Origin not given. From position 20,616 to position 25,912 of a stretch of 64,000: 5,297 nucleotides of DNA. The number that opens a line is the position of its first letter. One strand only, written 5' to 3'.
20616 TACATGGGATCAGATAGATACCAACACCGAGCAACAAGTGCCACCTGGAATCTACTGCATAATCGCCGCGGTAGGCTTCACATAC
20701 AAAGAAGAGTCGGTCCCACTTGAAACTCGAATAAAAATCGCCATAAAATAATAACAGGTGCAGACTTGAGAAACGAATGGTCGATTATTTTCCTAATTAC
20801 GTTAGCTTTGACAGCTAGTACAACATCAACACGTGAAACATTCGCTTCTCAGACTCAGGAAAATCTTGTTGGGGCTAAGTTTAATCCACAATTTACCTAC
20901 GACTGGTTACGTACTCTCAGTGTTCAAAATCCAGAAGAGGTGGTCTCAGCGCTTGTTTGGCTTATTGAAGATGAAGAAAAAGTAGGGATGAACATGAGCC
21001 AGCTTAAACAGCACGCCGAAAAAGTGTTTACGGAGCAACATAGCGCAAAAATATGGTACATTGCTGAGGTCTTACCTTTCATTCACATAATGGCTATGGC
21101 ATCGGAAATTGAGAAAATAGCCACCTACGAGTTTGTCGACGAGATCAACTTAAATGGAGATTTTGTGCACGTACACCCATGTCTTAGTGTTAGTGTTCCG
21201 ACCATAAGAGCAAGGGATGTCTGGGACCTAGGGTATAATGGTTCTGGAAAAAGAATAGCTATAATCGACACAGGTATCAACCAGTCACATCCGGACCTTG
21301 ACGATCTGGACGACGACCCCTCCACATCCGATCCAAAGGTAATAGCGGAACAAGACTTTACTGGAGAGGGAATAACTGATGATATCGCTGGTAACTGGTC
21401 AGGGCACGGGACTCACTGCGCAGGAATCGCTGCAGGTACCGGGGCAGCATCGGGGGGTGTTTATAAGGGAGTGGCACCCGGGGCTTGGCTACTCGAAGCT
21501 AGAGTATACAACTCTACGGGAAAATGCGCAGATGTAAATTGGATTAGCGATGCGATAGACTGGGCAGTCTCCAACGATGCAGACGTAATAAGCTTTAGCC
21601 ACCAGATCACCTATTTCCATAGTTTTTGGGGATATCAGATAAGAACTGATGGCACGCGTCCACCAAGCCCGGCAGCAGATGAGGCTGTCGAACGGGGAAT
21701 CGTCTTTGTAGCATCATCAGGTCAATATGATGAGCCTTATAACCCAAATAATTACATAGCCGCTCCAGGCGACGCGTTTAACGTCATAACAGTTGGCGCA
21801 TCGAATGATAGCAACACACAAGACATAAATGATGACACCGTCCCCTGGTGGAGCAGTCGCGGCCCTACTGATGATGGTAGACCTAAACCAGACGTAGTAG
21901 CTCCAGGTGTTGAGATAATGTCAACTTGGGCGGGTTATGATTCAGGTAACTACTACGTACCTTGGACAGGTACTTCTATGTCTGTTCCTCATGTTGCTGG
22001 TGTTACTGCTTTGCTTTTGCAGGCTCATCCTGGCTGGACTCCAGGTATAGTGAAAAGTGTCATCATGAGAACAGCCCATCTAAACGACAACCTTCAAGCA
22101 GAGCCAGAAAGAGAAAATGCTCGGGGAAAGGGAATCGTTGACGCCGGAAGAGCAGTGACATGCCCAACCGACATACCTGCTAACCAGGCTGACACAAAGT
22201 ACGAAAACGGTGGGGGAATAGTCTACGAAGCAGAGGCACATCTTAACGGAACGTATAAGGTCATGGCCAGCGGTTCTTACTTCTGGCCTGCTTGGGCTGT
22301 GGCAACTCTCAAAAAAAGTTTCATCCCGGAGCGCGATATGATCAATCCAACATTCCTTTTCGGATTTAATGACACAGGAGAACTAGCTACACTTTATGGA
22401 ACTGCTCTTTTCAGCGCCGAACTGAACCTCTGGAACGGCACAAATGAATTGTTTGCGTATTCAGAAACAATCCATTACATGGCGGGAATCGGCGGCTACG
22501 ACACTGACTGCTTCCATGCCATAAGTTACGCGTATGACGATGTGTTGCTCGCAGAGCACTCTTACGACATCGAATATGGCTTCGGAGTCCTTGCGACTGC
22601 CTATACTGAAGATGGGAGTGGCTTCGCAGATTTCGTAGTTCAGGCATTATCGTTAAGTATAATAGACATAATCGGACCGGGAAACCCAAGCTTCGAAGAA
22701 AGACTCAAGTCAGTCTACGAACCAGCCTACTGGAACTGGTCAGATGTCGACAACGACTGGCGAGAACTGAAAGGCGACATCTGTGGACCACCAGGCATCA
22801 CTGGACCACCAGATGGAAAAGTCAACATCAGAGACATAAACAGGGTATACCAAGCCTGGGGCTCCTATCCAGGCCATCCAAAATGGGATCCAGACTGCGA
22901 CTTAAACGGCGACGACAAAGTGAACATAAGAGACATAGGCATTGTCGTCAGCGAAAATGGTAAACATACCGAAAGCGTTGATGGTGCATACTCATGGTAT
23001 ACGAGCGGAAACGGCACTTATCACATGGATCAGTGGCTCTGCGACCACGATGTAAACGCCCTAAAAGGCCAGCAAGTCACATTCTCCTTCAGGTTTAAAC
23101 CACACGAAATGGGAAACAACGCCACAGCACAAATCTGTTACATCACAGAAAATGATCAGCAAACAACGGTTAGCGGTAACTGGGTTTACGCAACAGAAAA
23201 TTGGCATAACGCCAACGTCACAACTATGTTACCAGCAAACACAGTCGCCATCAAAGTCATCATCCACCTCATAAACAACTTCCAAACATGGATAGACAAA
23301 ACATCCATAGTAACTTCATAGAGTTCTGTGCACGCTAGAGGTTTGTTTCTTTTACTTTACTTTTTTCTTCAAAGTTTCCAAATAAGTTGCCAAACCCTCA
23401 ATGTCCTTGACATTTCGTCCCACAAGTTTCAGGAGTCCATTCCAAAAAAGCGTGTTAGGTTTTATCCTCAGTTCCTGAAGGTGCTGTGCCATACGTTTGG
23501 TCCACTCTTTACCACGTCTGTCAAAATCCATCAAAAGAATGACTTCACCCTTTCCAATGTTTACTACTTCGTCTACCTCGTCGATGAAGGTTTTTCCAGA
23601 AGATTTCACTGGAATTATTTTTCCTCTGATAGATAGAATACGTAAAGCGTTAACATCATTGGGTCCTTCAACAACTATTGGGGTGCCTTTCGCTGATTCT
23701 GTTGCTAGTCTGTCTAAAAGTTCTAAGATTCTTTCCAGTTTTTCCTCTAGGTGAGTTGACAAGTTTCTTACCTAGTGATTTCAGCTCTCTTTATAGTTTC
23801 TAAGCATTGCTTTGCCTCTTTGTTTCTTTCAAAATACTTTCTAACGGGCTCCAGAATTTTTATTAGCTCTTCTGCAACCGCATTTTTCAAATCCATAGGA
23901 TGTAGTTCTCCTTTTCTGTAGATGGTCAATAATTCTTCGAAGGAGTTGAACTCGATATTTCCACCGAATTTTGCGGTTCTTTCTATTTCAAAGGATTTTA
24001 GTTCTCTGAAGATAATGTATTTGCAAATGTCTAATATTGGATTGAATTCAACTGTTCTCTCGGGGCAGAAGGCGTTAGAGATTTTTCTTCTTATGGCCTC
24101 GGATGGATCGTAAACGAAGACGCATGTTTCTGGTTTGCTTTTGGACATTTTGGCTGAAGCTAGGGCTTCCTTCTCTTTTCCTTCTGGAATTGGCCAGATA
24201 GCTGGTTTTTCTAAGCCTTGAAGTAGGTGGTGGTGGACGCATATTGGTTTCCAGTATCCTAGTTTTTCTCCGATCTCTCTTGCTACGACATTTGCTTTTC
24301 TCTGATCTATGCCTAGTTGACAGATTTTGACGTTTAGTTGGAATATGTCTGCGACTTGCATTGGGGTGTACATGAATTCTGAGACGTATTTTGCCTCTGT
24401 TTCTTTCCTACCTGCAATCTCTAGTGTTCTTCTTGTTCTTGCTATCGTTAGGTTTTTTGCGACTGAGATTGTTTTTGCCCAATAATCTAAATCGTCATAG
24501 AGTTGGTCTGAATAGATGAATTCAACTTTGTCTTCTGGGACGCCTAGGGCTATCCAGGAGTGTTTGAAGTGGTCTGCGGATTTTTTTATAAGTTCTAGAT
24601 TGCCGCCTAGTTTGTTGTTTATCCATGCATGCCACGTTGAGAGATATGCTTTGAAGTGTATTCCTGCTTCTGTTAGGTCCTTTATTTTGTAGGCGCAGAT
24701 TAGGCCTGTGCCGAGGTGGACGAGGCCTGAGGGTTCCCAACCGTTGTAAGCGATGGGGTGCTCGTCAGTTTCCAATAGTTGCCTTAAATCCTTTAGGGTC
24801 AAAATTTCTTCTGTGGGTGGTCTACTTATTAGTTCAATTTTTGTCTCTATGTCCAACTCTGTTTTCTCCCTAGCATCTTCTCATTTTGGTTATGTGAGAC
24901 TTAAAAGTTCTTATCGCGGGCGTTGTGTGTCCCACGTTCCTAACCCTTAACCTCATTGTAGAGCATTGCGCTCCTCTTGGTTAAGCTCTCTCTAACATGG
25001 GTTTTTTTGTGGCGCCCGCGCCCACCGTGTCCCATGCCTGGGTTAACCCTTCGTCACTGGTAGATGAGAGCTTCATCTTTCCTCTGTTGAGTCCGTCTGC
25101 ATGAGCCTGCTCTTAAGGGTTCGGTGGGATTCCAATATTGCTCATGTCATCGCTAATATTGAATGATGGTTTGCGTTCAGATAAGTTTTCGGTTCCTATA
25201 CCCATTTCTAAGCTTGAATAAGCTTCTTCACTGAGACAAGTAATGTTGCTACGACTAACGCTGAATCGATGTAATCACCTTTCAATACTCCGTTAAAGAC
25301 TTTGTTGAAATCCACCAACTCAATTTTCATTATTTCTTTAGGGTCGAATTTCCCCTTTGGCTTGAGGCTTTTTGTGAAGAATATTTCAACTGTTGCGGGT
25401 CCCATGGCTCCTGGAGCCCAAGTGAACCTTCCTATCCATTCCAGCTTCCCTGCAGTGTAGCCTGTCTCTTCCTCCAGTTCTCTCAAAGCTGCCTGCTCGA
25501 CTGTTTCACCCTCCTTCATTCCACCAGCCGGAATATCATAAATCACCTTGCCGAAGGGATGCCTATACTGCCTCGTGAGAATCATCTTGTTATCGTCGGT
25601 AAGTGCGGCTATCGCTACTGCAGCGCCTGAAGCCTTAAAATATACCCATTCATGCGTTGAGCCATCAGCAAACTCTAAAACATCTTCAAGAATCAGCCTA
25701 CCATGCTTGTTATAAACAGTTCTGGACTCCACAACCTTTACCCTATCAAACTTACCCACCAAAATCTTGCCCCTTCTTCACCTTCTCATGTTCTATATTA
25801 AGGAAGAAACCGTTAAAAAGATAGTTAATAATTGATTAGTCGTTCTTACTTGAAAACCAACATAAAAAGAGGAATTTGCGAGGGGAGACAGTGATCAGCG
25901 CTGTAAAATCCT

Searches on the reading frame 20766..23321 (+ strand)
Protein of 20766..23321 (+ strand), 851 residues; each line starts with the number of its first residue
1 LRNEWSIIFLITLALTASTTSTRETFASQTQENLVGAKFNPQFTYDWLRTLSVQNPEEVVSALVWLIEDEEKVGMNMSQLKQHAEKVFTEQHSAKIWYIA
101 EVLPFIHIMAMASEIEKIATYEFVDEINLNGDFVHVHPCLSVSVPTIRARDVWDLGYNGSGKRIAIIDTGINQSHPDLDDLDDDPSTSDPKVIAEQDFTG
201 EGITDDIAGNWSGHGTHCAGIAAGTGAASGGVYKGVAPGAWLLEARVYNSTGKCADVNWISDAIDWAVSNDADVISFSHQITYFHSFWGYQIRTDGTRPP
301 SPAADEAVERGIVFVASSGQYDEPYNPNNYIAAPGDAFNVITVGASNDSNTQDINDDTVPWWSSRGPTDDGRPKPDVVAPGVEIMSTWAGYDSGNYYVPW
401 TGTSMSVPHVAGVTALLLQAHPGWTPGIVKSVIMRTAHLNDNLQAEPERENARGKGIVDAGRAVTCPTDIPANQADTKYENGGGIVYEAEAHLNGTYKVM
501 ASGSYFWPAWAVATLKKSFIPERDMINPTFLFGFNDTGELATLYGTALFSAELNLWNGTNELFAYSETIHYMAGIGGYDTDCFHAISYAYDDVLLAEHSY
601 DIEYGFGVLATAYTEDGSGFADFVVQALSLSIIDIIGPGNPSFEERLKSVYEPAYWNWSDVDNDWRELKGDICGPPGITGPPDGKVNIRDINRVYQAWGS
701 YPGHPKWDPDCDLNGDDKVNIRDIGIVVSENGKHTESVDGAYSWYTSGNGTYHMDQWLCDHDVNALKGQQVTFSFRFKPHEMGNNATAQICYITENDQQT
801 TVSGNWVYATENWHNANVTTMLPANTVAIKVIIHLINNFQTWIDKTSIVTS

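Call 79: search_protein_families(library=pfam, proteins=[window:20766-23321:+], max_evalue=0.01)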
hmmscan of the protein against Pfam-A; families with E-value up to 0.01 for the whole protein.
window:20766-23321:+ (851 aa): 2 families
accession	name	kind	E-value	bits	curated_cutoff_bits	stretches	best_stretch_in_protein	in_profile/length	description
PF00082.27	Peptidase_S8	-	1.2e-51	176.2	21.8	1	159-445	1-277/288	Subtilase family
PF00404.24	Dockerin_1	-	0.00056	20.5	22.9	1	683-727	7-52/57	Dockerin type I domain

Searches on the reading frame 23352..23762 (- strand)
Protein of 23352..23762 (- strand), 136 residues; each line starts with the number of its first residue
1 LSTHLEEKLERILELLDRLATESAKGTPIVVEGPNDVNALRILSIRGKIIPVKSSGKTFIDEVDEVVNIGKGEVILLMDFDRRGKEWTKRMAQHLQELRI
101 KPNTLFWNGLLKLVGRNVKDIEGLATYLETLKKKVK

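Call 79: search_protein_families(library=pfam, proteins=[window:23352-23762:-], max_evalue=0.01)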
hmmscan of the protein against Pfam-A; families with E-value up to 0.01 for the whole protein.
window:23352-23762:- (136 aa): 3 families
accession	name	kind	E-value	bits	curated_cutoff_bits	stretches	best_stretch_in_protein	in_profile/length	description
PF13662.12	Toprim_4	-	5.4e-06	27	25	1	29-101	4-80/85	Toprim domain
PF01751.28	Toprim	-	6.4e-06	26.7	23.1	1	29-98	3-83/96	Toprim domain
PF13155.12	Toprim_2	-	0.00032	21.4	22.1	1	29-105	1-76/88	Toprim-like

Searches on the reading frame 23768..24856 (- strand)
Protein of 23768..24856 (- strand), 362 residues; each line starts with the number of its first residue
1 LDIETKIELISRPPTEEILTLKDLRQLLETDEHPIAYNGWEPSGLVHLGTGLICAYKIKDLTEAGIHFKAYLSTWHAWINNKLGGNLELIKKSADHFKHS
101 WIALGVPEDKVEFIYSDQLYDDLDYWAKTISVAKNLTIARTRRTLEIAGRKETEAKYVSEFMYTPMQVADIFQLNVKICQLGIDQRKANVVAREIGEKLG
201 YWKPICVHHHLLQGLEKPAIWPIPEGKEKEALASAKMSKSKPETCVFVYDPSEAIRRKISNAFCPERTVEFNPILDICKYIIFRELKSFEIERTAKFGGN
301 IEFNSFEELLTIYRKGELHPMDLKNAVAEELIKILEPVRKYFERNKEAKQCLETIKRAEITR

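Call 79: search_protein_families(library=pfam, proteins=[window:23768-24856:-], max_evalue=0.01)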
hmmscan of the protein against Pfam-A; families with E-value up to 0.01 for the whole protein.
window:23768-24856:- (362 aa): 1 family
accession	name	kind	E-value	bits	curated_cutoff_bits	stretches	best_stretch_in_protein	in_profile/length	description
PF00579.31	tRNA-synt_1b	-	1.4e-36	126.8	21.1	1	32-336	4-292/292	tRNA synthetases class I (W and Y)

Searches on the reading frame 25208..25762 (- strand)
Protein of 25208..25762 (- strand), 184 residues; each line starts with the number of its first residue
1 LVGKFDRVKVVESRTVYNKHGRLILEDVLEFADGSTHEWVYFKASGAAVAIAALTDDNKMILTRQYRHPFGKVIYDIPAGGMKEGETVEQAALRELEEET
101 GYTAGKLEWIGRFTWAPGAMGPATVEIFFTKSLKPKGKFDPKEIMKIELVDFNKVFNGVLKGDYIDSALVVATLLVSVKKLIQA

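Call 79: search_protein_families(library=pfam, proteins=[window:25208-25762:-], max_evalue=0.01)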
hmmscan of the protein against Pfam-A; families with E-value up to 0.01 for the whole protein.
window:25208-25762:- (184 aa): 1 family
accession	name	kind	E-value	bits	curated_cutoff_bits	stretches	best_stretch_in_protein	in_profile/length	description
PF00293.34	NUDIX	-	9.6e-19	68.2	21.1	1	47-155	4-118/134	NUDIX domain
